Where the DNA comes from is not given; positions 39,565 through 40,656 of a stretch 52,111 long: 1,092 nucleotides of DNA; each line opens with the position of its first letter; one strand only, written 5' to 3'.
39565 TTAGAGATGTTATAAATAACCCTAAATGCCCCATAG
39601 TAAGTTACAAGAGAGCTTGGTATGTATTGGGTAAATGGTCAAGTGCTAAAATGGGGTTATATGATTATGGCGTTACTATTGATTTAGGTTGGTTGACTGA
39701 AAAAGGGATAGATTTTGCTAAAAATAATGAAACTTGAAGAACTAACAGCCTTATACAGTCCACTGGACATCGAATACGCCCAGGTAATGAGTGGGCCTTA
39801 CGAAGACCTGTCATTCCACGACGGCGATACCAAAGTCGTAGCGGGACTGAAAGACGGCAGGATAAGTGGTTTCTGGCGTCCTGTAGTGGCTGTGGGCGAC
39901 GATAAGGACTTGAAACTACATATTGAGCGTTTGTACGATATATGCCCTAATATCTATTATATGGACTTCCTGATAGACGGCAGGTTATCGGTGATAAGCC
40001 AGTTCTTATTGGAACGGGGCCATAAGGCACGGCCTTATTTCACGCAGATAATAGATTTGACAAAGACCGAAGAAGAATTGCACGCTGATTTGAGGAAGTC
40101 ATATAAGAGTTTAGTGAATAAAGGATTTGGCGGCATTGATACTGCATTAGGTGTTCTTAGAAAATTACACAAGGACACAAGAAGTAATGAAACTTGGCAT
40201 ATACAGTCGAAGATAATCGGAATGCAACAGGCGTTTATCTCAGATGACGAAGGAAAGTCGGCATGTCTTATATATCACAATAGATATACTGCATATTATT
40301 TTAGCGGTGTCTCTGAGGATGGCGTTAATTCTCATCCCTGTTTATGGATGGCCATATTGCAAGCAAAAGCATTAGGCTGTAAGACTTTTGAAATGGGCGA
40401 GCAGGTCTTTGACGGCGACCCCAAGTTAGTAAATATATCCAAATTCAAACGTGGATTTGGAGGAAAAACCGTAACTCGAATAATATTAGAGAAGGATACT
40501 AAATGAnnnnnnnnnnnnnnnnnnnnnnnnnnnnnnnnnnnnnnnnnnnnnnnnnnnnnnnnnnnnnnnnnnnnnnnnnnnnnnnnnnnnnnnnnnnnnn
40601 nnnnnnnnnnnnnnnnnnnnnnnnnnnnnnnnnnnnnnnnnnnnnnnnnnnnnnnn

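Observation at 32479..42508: Phage-borne, apparently complete CMP-nonulosonic acid (pseudaminic/legionaminic-like) biosynthesis island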

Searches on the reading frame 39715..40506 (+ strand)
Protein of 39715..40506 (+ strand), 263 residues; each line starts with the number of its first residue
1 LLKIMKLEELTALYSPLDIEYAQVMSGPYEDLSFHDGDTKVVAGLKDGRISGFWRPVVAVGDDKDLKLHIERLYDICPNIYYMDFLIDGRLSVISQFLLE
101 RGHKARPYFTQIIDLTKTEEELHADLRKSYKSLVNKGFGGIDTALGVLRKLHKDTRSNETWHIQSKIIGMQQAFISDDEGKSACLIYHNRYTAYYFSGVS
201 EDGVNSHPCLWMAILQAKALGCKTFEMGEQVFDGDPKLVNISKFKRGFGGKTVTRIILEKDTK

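Call 4: search_protein_families(library=pfam, proteins=[window:39715-40506:+], max_evalue=0.01)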
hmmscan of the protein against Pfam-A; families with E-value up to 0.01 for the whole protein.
window:39715-40506:+ (263 aa): 0 families

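Call 5: search_protein_families(library=ncbifam, proteins=[window:39715-40506:+], max_evalue=0.01)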
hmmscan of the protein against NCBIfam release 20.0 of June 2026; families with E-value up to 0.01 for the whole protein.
window:39715-40506:+ (263 aa): 1 family
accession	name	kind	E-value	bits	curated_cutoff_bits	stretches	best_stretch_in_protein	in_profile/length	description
TIGR04421.1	FemAB_IMCC1989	hypoth_equivalog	3.8e-10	39.5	250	1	99-262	153-344/345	FemAB family protein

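Call 38: search_solved_structures(query=A2, max_evalue=1)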
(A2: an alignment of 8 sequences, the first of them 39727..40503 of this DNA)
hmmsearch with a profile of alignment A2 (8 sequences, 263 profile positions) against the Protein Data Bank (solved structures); distinct sequences matched with E-value up to 1: 1.
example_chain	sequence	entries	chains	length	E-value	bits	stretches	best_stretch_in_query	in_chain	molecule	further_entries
6xxw_A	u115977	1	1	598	0.31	13.6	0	51-94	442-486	Beta-glucuronidase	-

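Call 57: find_homologous_proteins(query=A2, max_evalue=0.001)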
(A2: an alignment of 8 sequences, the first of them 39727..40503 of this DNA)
Query A2 (8 sequences) (259 aa, profile of the alignment): 275 proteins with E <= 0.001 among 8000 candidates; the best 120 are listed.
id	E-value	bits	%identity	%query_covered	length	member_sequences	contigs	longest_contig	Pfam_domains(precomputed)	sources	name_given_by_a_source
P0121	1.4e-132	459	81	99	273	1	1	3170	-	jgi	jgi:hypothetical protein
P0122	4.1e-132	457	77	99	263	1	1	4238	-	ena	-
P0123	5.8e-132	457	57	99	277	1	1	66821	-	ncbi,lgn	-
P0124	1.8e-131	455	100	100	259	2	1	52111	-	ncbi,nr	ncbi:MAG: hypothetical protein MUO31_06890 [Thermodesulfovibrionales bacterium]|nr:hypothetical prot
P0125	3.0e-131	455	63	99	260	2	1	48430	-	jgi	-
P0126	4.8e-130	451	60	99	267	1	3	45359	-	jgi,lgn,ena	-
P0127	6.8e-130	450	65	99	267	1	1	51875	-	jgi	jgi:hypothetical protein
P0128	1.8e-129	449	57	98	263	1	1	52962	-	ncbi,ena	-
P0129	3.3e-126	438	62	99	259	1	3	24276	-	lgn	-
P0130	2.8e-124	432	69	100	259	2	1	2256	-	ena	-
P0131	3.7e-124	431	62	99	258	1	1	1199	-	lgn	-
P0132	2.2e-123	429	62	99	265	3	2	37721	-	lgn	-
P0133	2.4e-121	422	59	99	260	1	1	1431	-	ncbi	-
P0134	2.6e-121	422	69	99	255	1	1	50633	-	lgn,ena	-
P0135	5.0e-121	421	62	99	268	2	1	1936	-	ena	-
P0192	1.7e-101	357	55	98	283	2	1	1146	PF02388.23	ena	-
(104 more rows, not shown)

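Call 79: search_protein_families(library=pfam, alignment_id=A6, max_evalue=0.01)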
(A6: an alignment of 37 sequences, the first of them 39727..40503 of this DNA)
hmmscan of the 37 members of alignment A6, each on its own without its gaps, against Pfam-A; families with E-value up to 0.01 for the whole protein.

A. member 1, window:39727-40503:+ (259 aa): 0 families

B. families by the number of members that match (of 37 scanned): 4 families
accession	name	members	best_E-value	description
PF02388.22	FemAB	4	0.003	FemAB family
PF13072.11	MciZ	1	0.00026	Mother cell inhibitor of FtsZ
PF10827.13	DUF2552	1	0.00028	Protein of unknown function (DUF2552)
PF13480.13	Acetyltransf_6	1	0.0042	Acetyltransferase (GNAT) domain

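Call 80: predict_structure(alignment_id=A6)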
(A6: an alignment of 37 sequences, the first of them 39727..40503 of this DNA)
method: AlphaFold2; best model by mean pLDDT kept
length: 259 residues; sequences in the alignment: 37
mean_pLDDT: 91.3   pTM: 0.88
mean pLDDT of the five models: 91.3, 91.2, 91.0, 90.7, 90.4
residues with pLDDT >= 90: 195; 70-90: 47; 50-70: 17; < 50: 0
segments of 3 or more residues with pLDDT < 50: none
pLDDT, mean of each block of 10 residues (from residue 1): 93 95 94 94 96 96 98 98 94 98 93 97 93 74 85 90 96 91 97 90 93 97 74 69 92 86
secondary structure, 60 per line:
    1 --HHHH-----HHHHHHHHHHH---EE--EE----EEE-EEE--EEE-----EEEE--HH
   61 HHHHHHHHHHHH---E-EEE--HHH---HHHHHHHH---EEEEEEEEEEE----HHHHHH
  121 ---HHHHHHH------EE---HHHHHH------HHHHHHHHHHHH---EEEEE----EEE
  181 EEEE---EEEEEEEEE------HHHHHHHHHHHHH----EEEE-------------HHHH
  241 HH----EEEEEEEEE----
elements in order: H3-6 H12-22 E36-38 E40-42 E45-47 E53-56 H59-72 E78-80 H89-96 E100-110 H115-120 H124-130 H142-147 H154-165 E169-173 E178-184 E188-196 H203-215 E220-223 H237-242 E247-255

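Call 82: fold_search(model_id=the predicted structure, library=pdb)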
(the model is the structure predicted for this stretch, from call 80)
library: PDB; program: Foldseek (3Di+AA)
matches with E <= 10: 514; with E <= 0.001: 90
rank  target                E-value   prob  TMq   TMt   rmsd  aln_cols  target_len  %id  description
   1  9wqy                  3.7e-09  1.00  0.64  0.59   4.7       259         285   15  aminoacyl-tRNA-dependent peptide synthase, Sba18, complexed with streptothrisamine (released 2026-04-01)
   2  1xe4                  5.9e-09  1.00  0.60  0.49   5.9       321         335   15  Crystal Structure of Weissella viridescens FemX (K36M) Mutant (released 2005-05-31)
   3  1xf8                  1.1e-08  1.00  0.63  0.50   5.5       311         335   15  Crystal Structure of Weissella viridescens FemX (Y254F) Mutant (released 2005-05-31)
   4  9wqw                  1.3e-08  1.00  0.60  0.55   7.2       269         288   14  aminoacyl-tRNA-dependent peptide synthase, Sbb17 (released 2026-04-01)
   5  1ne9                  1.9e-08  1.00  0.60  0.49   6.0       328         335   16  Crystal Structure of Weissella viridescens FemX at 1.7 Ang Resolution (released 2004-02-10)
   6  9wqx                  2.4e-08  1.00  0.60  0.55   7.2       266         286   15  aminoacyl-tRNA-dependent peptide synthase, Sbb17, complexed with streptothrisamine (released 2026-04-01)
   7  7z5y_A                2.9e-08  1.00  0.61  0.49   5.6       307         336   15  CRYSTAL STRUCTURE OF WEISSELLA VIRIDESCENS FEMXVV NON-RIBOSOMAL AMINO ACID TRANSFERASE IN COMPLEX WITH A PEPTIDYL-XNA  (released 2022-10-26)
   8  4v36_B                9.3e-08  1.00  0.60  0.51   8.0       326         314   12  The structure of L-PGS from Bacillus licheniformis (released 2015-08-19)
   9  1lrz                  1.5e-07  1.00  0.53  0.37  17.9       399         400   12  x-ray crystal structure of staphylococcus aureus femA (released 2002-09-04)
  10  4v34                  1.9e-07  1.00  0.60  0.50   8.2       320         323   12  The Structure of A-PGS from Pseudomonas aeruginosa (SeMet derivative) (released 2015-08-19)
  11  9j8q_A                2.2e-07  1.00  0.62  0.23   6.1       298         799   13  MprF from Pseudomonas aeruginosa in GDN micelle, C2 symmetry (released 2025-09-03)
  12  4v35                  2.5e-07  1.00  0.63  0.52   7.2       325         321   13  The Structure of A-PGS from Pseudomonas aeruginosa (released 2015-08-19)
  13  7z6a_A                3.6e-07  1.00  0.62  0.50   5.7       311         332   15  CRYSTAL STRUCTURE OF WEISSELLA VIRIDESCENS FEMXVV NON-RIBOSOMAL AMINO ACID TRANSFERASE IN COMPLEX WITH A PEPTIDYL-XNA  (released 2022-10-26)
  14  6snr                  4.5e-07  1.00  0.67  0.46   6.5       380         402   12  Crystal structure of FemX (released 2020-09-09)
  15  5vrv_F                4.5e-07  1.00  0.58  0.49   6.7       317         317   12  2.05 Angstrom Resolution Crystal Structure of C-terminal Domain (DUF2156) of Putative Lysylphosphatidylglycerol Synthe (released 2017-05-24)
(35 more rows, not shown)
